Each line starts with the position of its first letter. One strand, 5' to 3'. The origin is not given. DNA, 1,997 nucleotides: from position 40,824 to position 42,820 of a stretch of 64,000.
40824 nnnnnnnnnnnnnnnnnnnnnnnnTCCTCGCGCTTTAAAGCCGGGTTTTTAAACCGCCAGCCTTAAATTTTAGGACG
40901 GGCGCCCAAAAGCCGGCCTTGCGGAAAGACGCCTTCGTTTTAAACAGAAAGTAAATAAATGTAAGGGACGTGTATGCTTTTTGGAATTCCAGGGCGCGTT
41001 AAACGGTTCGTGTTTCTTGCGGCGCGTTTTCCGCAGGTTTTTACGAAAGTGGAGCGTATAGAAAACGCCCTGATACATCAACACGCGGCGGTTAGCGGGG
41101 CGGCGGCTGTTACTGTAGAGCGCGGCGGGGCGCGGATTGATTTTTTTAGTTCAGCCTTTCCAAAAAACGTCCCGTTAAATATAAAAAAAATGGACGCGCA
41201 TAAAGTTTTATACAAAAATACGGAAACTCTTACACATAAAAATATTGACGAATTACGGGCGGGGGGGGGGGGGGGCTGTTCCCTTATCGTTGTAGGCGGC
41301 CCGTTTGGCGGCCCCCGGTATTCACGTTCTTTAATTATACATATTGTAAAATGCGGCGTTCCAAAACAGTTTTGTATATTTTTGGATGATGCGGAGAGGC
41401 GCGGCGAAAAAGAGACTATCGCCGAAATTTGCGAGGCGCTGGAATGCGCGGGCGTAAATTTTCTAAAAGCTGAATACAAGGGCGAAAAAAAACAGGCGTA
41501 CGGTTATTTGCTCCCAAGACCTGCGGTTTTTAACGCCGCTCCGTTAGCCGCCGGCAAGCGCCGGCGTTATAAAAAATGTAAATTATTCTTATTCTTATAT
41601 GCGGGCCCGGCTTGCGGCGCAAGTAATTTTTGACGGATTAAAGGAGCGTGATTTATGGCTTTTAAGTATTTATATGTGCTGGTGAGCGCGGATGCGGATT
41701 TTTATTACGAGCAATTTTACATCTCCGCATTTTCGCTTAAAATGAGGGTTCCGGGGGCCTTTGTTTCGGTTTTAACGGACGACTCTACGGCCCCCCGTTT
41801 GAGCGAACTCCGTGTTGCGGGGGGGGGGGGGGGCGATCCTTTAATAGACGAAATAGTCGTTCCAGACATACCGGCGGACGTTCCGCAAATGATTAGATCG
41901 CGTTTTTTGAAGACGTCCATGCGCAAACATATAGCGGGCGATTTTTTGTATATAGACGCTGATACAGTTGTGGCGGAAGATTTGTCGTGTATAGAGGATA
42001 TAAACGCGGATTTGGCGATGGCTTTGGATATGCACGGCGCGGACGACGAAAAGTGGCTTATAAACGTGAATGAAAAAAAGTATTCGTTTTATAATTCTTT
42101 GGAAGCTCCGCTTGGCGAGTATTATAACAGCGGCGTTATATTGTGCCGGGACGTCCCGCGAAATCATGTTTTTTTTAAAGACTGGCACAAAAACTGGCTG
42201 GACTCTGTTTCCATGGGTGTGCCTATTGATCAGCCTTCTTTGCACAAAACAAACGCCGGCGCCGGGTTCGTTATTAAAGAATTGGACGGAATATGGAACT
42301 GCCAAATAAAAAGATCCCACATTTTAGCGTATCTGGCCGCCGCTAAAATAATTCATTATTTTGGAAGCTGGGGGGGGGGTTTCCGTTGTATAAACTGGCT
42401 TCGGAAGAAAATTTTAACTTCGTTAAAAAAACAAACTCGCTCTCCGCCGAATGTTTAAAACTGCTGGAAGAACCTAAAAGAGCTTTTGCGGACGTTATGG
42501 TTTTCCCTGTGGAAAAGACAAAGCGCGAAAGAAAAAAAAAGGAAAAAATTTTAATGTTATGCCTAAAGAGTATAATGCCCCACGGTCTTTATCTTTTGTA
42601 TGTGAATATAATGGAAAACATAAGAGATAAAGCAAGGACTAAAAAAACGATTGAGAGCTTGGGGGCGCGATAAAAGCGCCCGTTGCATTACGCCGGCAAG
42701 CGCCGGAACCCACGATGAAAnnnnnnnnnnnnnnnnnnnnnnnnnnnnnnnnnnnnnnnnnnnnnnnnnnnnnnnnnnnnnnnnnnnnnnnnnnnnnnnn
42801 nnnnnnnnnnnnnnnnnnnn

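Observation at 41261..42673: Three poly-G tracts within 1.1 kb of a glycosyltransferase locus, including a 3' tract that toggles between two alternative C-termini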

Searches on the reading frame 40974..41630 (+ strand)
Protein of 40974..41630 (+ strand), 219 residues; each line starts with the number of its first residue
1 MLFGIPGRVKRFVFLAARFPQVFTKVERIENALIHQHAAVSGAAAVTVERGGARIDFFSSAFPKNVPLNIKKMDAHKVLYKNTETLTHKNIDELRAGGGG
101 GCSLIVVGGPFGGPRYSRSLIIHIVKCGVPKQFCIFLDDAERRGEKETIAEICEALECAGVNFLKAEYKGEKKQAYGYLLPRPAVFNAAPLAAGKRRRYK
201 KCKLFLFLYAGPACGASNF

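Call 4: search_protein_families(library=pfam, proteins=[window:40974-41630:+], max_evalue=1)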
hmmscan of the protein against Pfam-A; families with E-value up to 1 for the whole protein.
window:40974-41630:+ (219 aa): 0 families

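Call 8: find_homologous_proteins(query=window:40974-41630:+, max_evalue=0.01)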
Query window:40974-41630:+ (219 aa): 1 proteins with E <= 0.01 among 860 candidates.
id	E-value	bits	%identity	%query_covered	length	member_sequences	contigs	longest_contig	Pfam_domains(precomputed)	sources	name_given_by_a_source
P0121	1.7e-143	494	100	100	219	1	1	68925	-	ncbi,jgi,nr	ncbi:MAG: hypothetical protein LBC53_01980 [Spirochaetaceae bacterium]|jgi:hypothetical protein|nr:h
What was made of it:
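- Tried and rejected: The word-indexed search found only the protein itself (call 8).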

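Call 26: search_protein_representatives(protein=window:40974-41630:+)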
Query: 219 residues. Proteins with E-value up to 0.001 (for the whole library): 233; up to 1e-10: 21; up to 1e-30: 1. The best 150 are listed.
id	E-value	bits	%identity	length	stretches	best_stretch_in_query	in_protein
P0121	5.3e-144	493.7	100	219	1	1-219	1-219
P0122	1.8e-21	93.2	41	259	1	31-173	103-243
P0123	3.7e-21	92.1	49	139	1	71-174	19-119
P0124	4.9e-21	91.7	43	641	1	32-174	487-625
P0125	2.7e-20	89.3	40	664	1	39-174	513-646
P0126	5.3e-18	81.8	36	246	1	31-179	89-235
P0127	8.5e-18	81.1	40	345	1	31-174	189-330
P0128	3.1e-16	76.0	40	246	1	31-173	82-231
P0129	1.0e-15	74.3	38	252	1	31-174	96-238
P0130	2.7e-14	69.7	36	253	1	31-172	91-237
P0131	1.7e-13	67.1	38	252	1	32-159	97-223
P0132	2.0e-13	66.8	34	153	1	33-183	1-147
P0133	4.0e-13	65.9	42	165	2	103-172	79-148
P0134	5.4e-13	65.4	32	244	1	31-173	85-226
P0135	9.1e-13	64.7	36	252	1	33-173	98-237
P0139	7.5e-12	61.7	35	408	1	31-175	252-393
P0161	1.2e-08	51.2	36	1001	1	33-172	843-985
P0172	1.7e-07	47.5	30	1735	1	48-174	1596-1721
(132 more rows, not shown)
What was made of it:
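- Tried and rejected: The exhaustive phmmer search overturned this with 233 relatives (call 26).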

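Call 27: search_protein_families(library=pfam, proteins=[P0122, P0124, P0125, P0126, P0127, P0128, P0129, P0139, P0161, P0172], max_evalue=0.01)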
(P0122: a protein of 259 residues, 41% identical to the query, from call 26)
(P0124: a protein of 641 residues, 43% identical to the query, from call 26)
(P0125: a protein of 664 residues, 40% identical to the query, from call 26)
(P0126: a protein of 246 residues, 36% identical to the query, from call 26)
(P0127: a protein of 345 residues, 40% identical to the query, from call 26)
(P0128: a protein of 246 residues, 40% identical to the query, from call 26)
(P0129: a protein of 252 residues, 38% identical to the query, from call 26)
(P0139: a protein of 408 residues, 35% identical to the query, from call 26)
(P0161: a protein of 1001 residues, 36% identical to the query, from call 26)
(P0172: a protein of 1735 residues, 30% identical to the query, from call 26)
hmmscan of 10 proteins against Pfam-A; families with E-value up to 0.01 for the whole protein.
P0122 (259 aa): 0 families

P0124 (641 aa): 2 families
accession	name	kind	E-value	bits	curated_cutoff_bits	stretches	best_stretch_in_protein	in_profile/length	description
PF00534.26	Glycos_transf_1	-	7e-22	78.2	26.4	1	196-353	12-164/172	Glycosyl transferases group 1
PF13692.12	Glyco_trans_1_4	-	4.5e-17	63.1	27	1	200-339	2-139/142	Glycosyl transferases group 1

P0125 (664 aa): 4 families
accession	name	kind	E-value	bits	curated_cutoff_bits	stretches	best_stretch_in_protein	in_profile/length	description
PF00535.33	Glycos_transf_2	-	4.6e-32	111.7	23.3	1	5-131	1-128/168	Glycosyl transferase family 2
PF10111.15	Glyco_tranf_2_2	-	1.2e-11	45.1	27.3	1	5-111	1-111/276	Glycosyltransferase like family 2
PF13641.12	Glyco_tranf_2_3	-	3.7e-05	24.3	27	1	2-92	1-97/230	Glycosyltransferase like family 2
PF21729.3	IRX15_IRX15L_GXM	-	7.5e-05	22.8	27.8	0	483-550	6-69/189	IRX15/IRX15L/GXM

P0126 (246 aa): 0 families

P0127 (345 aa): 3 families
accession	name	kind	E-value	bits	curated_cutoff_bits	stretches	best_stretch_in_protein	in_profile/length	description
PF21729.3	IRX15_IRX15L_GXM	-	0.00082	19.4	27.8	0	167-234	5-64/189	IRX15/IRX15L/GXM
PF04720.17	PDDEXK_6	-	0.0015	19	25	1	59-158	23-122/220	PDDEXK-like family of unknown function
PF13578.12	Methyltransf_24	-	0.0016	19.7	26.3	1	181-295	1-104/105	Methyltransferase domain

P0128 (246 aa): 1 family
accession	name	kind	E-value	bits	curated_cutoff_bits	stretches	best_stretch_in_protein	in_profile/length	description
PF03602.21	Cons_hypoth95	-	0.0011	19.1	24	1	143-211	98-166/182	Conserved hypothetical protein 95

P0129 (252 aa): 3 families
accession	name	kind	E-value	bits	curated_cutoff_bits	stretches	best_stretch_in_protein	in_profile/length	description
PF21729.3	IRX15_IRX15L_GXM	-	0.00023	21.2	27.8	0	158-183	107-132/189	IRX15/IRX15L/GXM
PF03602.21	Cons_hypoth95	-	0.0014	18.8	24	1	137-219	80-168/182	Conserved hypothetical protein 95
PF00448.28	SRP54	-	0.0098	16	22.7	0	138-235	56-155/196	SRP54-type protein, GTPase domain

P0139 (408 aa): 3 families
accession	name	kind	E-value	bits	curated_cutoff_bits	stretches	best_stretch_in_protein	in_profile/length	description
PF21729.3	IRX15_IRX15L_GXM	-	0.00016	21.7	27.8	0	230-284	5-56/189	IRX15/IRX15L/GXM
PF06103.16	DUF948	-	0.0036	17.9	37.2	1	84-150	22-88/89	Bacterial protein of unknown function (DUF948)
PF10157.14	BORCS6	-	0.0047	17.5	35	0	84-160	10-94/101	BLOC-1-related complex sub-unit 6 C-terminal helix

P0161 (1001 aa): 0 families

P0172 (1735 aa): 6 families
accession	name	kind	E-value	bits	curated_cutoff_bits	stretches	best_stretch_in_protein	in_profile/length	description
PF14305.11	ATPgrasp_TupA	-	2.6e-59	201.1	25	1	716-955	1-240/241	TupA-like ATPgrasp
PF01501.26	Glyco_transf_8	-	4.1e-35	122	24.3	1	402-650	2-251/253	Glycosyl transferase family 8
PF00535.33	Glycos_transf_2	-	2.3e-34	119.2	23.3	1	53-214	1-164/168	Glycosyl transferase family 2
PF10111.15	Glyco_tranf_2_2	-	4.7e-11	43.1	27.3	1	53-183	1-141/276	Glycosyltransferase like family 2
PF13641.12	Glyco_tranf_2_3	-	3.1e-07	31.1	27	1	50-164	1-119/230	Glycosyltransferase like family 2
PF13704.12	Glyco_tranf_2_4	-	0.0018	19.2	27.5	1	62-146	4-88/98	Glycosyl transferase family 2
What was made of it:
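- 40974..41633 (+): Annotated ORF (LBC53_01980, 219 aa). It is a decayed remnant of a methyltransferase-like gene family. ORF residues 31-174 match the C-terminal ~140 aa of ~245-aa proteins, and C-terminal domains of GT1/GT2/GT8/TupA fusion proteins (calls 26, 27).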

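Call 51: search_solved_structures(query=A2, max_evalue=1)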
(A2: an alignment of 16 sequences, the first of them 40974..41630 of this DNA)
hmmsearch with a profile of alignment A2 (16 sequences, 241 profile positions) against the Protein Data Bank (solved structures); distinct sequences matched with E-value up to 1: 4.
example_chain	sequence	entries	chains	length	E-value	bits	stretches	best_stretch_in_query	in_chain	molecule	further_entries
3ntv_A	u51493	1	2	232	0.0015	21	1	56-163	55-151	MW1564 protein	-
5zw3_A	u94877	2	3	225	0.059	15.8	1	56-111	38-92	Putative O-methyltransferase YrrM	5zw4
5l3s_B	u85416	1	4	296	0.24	13.8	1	172-218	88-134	Signal recognition particle receptor FtsY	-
3evz_A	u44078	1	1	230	0.25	13.7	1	76-129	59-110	methyltransferase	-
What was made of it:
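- On Class I SAM-dependent methyltransferase-like family (for ORF 40974-41633): The family itself links to O-methyltransferases only weakly (3ntv at E 0.0015, call 51; sub-threshold Pfam hits, call 27).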

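Call 52: list_cluster_members(proteins=[P0001, P0121])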
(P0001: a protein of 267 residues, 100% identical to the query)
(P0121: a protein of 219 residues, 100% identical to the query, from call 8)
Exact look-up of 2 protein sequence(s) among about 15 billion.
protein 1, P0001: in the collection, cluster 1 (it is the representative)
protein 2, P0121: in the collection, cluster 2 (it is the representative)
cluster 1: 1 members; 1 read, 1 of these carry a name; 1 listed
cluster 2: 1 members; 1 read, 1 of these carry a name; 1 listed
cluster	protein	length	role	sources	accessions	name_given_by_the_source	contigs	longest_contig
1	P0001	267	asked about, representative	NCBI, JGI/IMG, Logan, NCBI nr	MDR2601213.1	MAG: hypothetical protein LBC53_01985 [Spirochaetaceae bacterium] | hypothetical protein | hypothetical protein [Spirochaetaceae bacterium]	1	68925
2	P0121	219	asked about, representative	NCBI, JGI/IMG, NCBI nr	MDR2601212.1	MAG: hypothetical protein LBC53_01980 [Spirochaetaceae bacterium] | hypothetical protein | hypothetical protein [Spirochaetaceae bacterium]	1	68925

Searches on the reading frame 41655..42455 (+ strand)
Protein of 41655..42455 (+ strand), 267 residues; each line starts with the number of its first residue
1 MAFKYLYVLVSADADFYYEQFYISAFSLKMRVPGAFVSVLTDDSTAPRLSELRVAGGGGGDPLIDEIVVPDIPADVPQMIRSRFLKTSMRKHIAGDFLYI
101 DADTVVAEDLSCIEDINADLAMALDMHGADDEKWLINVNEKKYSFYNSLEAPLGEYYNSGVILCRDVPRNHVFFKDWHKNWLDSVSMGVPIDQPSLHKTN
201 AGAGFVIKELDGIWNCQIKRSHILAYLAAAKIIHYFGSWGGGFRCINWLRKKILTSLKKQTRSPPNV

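Call 4: search_protein_families(library=pfam, proteins=[window:41655-42455:+], max_evalue=1)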
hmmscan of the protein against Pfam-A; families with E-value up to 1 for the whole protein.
window:41655-42455:+ (267 aa): 2 families
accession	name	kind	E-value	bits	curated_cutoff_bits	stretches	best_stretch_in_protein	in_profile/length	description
PF01501.26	Glyco_transf_8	-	2.8e-06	27.5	24.3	1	98-238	103-245/253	Glycosyl transferase family 8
PF03407.22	Nucleotid_trans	-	0.071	13.5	22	1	96-198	68-150/208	Nucleotide-diphospho-sugar transferase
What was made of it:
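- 41655..42458 (+): GT8 glycosyltransferase CDS as assembled (LBC53_01985, 267 aa). AAGGAG lies 8 nt upstream of the ATG, and the DxD motif is at 41955-41963. Pfam PF01501 scores 27.5 bits against a cut-off of 24.3 (call 4).
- On Glycosyltransferase family 8 (Pfam PF01501, GT-A fold, retaining): PF01501 scores 27.5 bits against a cut-off of 24.3, E 2.8e-6, residues 98-238 (call 4).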

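Call 21: find_related_loci(query=window:41655-42369:+, collection=metagenome_contigs, flank=3000)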
Query window:41655-42369:+ (238 aa) in metagenome_contigs; peptide patterns used: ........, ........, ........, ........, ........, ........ (x = any residue, [..] = any of these).
270 stretches matched a pattern; 66 encode a relative of the query (tblastn E <= 1e-3); 66 distinct loci.
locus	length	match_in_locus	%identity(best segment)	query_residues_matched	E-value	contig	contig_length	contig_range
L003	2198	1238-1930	47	4-238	1e-64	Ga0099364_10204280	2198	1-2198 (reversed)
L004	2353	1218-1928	47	4-238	1e-61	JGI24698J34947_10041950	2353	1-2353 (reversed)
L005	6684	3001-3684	46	4-238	1e-59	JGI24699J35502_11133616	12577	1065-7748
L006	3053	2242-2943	46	4-238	1e-59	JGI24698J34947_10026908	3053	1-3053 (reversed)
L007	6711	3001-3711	42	4-238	8e-57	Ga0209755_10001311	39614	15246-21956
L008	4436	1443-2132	43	4-238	7e-56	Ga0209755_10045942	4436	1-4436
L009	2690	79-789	43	4-238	2e-55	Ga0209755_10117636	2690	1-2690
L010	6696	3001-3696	43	2-238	3e-55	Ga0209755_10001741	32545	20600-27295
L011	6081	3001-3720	43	1-238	3e-55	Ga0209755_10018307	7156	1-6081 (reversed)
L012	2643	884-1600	43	2-238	5e-55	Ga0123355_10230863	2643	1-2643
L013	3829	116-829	41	3-238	3e-54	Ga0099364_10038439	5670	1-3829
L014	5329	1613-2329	42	2-238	1e-53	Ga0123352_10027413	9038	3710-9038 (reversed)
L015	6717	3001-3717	42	2-238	1e-53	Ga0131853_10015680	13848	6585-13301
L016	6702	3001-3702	43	4-238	2e-53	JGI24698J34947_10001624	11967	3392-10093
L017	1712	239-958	41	1-238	5e-55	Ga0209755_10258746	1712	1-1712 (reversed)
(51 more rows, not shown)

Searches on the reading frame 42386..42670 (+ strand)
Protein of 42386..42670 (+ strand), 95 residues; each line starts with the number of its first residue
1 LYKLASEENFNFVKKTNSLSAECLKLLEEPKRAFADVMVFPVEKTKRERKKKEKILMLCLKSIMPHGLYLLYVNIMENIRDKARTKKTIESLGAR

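Call 4: search_protein_families(library=pfam, proteins=[window:42386-42670:+], max_evalue=1)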
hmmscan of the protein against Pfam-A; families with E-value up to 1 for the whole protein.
window:42386-42670:+ (95 aa): 1 family
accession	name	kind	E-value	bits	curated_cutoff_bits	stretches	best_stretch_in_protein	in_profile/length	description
PF04961.17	FTCD_C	-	0.17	12.1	24.5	1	8-62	52-108/182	Formiminotransferase-cyclodeaminase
